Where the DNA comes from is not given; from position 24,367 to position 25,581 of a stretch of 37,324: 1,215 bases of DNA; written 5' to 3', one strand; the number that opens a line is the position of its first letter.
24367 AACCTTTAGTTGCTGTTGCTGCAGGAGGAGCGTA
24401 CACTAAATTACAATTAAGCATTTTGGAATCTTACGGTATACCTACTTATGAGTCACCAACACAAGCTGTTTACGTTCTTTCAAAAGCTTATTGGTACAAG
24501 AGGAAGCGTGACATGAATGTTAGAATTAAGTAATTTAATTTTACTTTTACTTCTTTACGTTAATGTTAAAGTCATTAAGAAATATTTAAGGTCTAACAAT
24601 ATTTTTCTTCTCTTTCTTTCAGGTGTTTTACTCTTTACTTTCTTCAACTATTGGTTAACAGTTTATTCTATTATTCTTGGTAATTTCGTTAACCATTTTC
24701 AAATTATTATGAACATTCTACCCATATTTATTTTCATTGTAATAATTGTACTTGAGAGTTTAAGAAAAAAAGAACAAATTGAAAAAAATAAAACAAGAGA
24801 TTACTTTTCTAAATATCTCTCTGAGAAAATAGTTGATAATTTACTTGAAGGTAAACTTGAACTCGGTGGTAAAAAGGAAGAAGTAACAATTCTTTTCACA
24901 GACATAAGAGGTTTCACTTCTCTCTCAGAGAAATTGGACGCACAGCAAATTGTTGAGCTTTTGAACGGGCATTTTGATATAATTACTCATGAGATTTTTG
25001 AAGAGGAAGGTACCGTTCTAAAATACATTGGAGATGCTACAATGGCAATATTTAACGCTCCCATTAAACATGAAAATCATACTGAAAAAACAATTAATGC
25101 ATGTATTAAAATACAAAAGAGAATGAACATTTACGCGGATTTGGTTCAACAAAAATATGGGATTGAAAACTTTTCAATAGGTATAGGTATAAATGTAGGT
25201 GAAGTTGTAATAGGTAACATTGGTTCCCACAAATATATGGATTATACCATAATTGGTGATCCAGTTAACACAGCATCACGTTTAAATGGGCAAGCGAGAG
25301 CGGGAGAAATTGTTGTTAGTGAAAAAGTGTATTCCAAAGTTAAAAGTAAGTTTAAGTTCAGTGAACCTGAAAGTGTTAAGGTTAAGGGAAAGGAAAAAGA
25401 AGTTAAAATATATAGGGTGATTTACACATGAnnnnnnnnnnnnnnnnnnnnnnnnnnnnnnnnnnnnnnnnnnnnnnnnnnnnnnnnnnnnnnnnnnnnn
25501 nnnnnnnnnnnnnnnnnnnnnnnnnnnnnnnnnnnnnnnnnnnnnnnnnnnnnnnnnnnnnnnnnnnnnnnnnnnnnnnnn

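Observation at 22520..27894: Six co-directional genes with -17 to +31 nt spacing link ATP-forming acetyl-CoA synthetase to a cyclase-TM-TPR-protease-like cassette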

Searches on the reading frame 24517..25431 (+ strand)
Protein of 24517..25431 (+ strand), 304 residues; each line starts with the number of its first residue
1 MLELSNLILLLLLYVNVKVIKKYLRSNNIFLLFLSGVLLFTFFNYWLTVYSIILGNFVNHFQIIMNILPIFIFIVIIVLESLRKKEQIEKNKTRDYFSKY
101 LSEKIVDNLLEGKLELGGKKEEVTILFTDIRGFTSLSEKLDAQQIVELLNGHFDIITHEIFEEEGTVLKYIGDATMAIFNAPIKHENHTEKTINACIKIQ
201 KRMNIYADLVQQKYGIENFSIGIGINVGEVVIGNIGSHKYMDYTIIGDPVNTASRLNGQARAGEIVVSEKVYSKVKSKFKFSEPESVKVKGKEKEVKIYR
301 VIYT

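Call 3: search_protein_families(library=pfam, proteins=[window:24517-25431:+], max_evalue=0.1)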
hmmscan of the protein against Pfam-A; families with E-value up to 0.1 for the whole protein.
window:24517-25431:+ (304 aa): 1 family
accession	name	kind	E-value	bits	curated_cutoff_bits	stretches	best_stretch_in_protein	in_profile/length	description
PF00211.25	Guanylate_cyc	-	3.1e-33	115.3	21.9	1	119-299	5-179/183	Adenylate and Guanylate cyclase catalytic domain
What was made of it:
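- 24517..25431 (+): Membrane-anchored class III adenylate cyclase: 3 N-terminal TM helices plus a catalytic domain at residues about 115-302. Its start overlaps the acdA stop by 17 nt. PF00211, E 3e-33 (call 3).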

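Call 4: search_protein_families(library=padloc, proteins=[window:24517-25431:+], max_evalue=0.1)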
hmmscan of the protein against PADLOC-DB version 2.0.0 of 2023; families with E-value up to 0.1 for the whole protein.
window:24517-25431:+ (304 aa): 14 families
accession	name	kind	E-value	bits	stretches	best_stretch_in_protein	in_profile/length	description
PDLC00734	PycC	-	6.7e-29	99.1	1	113-298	180-369/374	Pycsar cyclase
PDLC02367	PycC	-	6.6e-23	79.3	1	113-287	34-204/226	-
PDLC00765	PycC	-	2.2e-18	64.6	1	119-281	254-420/477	Pycsar cyclase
PDLC00766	PycC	-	5.5e-18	63.3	1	114-293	35-214/232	Pycsar cyclase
PDLC02370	PycC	-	3.4e-14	51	1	123-298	82-259/340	-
PDLC02369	PycC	-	9.5e-14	49.5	1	119-280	43-196/248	-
PDLC02368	PycC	-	2.8e-13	48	1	118-283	40-204/234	-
PDLC02366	PycC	-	3.5e-12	44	1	119-279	274-437/486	-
PDLC00763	PycC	-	1.1e-09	36.1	1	119-279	50-211/268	Pycsar cyclase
PDLC00764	PycC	-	3.2e-09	34.2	1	122-298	94-276/449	Pycsar cyclase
PDLC00762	PycC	-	1.4e-07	28.7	1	144-290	75-220/508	Pycsar cyclase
PDLC00767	PycC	-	1.5e-06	25.8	1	125-300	95-273/337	Pycsar cyclase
PDLC03819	RTasSLATT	-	0.0034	15.1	1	24-92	24-90/176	DRT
PDLC01665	Cas12c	-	0.0051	12.8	1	116-212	396-485/1035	Cas12c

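Call 10: search_protein_families(library=ncbifam, proteins=[window:24517-25431:+], max_evalue=0.1)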
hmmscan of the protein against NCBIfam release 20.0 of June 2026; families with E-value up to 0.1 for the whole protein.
window:24517-25431:+ (304 aa): 3 families
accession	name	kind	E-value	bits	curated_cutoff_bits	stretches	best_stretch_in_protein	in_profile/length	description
NF058673.1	LipAdnlyCyLipJMY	equivalog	7.2e-09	34.8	800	1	123-299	296-447/449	bifunctional lipase/adenylate cyclase LipJ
TIGR03903.1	TOMM_kin_cyc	equivalog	0.0014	16.5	705.75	1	165-293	334-455/1267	TOMM system kinase/cyclase fusion protein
TIGR01842.1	type_I_sec_PrtD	subfamily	0.041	12.4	510.15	1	23-133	7-114/544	type I secretion system permease/ATPase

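Call 20: search_solved_structures(query=window:24517-25431:+, max_evalue=0.00001, show_alignments=3)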
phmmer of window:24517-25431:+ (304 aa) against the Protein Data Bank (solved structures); distinct sequences matched with E-value up to 0.00001: 59.
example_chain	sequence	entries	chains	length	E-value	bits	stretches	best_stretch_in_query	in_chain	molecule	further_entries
3r5g_A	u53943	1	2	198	1e-31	113.8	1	115-302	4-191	CyaB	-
6fht_A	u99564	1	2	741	2.1e-31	112.7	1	87-299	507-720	Bacteriophytochrome,Adenylate cyclase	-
2w01_A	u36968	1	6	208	3.7e-27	98.8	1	115-299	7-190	ADENYLATE CYCLASE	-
5x4t_A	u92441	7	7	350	8.7e-23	84.5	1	98-301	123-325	Photoactivated adenylyl cyclase | Family 3 adenylate cyclase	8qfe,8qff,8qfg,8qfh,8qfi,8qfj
9f1z_A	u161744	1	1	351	8.8e-23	84.4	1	98-301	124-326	Family 3 adenylate cyclase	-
5x4u_A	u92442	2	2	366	9.9e-23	84.3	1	98-301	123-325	Photoactivated adenylyl cyclase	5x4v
4yus_A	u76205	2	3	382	1.1e-22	84.1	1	98-301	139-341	Family 3 adenylate cyclase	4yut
9f1w_A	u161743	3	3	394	1.2e-22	84.1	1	98-301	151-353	Family 3 adenylate cyclase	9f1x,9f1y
8buz_A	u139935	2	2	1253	2.1e-21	79.9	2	92-298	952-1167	Adenylate cyclase type 8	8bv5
1wc1_A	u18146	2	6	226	4.5e-21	78.8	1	114-293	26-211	ADENYLATE CYCLASE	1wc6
1wc0_A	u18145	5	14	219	1.1e-20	77.6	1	122-293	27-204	ADENYLATE CYCLASE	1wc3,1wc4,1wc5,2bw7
5mbj_A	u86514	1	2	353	5.2e-20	75.3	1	97-301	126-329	Beta subunit of photoactivated adenylyl cyclase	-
5mbk_A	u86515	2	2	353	5.4e-20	75.3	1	97-301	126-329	Beta subunit of photoactivated adenylyl cyclase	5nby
5m27_A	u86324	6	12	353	5.5e-20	75.3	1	97-301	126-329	Beta subunit of photoactivated adenylyl cyclase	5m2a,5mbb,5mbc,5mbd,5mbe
5mbg_A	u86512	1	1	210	6.6e-20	75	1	122-301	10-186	Beta subunit of photoactivated adenylyl cyclase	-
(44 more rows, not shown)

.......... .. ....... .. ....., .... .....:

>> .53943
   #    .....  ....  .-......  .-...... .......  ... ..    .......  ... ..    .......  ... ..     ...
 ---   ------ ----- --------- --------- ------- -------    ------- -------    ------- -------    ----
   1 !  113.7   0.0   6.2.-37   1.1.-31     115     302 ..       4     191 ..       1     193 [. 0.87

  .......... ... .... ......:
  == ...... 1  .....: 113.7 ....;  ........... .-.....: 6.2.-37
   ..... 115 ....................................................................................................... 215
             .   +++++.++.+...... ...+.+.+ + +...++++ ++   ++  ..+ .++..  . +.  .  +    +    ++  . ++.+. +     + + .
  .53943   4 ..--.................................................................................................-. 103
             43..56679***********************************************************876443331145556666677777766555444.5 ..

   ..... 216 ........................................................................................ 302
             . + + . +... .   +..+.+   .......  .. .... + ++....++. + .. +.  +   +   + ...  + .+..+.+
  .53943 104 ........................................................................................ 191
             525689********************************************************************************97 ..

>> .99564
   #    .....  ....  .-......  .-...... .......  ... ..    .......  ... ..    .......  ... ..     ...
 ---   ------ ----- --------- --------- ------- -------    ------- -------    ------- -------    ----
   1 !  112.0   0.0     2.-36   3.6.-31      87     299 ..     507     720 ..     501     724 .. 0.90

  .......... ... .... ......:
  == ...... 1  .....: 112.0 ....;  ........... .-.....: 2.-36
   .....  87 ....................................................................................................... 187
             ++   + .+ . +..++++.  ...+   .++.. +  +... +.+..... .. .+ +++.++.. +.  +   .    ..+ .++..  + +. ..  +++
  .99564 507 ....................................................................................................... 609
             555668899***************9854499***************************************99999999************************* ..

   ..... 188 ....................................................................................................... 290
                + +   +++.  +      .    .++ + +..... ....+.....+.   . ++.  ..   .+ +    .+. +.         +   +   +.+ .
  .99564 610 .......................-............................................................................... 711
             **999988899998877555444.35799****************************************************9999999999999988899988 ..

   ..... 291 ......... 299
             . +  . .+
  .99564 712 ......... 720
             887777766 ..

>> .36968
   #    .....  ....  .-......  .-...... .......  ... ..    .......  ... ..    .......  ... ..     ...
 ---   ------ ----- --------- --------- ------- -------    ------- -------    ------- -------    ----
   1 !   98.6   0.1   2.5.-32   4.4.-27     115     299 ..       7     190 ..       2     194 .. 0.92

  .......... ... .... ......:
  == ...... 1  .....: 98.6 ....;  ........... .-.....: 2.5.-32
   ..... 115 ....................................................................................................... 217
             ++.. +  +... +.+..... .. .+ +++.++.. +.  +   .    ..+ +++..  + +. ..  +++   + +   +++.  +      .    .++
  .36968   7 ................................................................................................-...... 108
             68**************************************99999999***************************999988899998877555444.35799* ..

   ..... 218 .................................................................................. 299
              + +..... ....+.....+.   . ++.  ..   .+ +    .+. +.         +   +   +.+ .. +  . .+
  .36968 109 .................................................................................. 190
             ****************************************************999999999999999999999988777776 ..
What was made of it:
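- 24517..25431 (+): Best solved relative is P. aeruginosa CyaB, 3r5g, E 1e-31 (call 20).
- On Class III adenylate cyclase (class IIIb-like): They align to the same residues of CyaB 3r5g (call 20).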

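Call 46: find_related_loci(query=window:24517-25431:+, collection=viral_contigs, flank=8000)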
Query window:24517-25431:+ (304 aa) in viral_contigs; peptide patterns used: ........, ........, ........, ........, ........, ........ (x = any residue, [..] = any of these).
30 stretches matched a pattern; 16 encode a relative of the query (tblastn E <= 1e-3); 16 distinct loci.
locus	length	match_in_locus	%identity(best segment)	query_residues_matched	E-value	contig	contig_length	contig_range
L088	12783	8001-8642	38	82-301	5e-41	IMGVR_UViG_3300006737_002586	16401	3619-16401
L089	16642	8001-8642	38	82-301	5e-41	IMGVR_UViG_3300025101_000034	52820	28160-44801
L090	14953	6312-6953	38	82-301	4e-41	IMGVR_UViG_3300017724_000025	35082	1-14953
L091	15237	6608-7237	37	80-301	2e-40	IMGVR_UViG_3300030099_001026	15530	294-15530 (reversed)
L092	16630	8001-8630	37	80-301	3e-40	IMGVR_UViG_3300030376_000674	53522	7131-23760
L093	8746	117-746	37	80-301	2e-40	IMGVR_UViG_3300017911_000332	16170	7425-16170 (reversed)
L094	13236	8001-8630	37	80-301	2e-40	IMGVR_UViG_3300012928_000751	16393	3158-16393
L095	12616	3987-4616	37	80-301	2e-40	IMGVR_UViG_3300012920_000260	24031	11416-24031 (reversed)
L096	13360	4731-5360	37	80-301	2e-40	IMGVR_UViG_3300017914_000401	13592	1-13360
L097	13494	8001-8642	37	82-301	7e-40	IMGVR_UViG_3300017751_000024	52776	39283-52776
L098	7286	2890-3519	37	80-301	6e-40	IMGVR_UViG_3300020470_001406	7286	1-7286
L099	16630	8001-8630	37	80-301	7e-40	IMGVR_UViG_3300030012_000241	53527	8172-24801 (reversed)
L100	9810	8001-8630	37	80-301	1e-39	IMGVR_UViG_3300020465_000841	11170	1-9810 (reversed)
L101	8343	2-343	35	179-301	1e-15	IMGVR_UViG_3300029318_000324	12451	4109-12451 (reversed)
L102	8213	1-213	36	231-301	2e-8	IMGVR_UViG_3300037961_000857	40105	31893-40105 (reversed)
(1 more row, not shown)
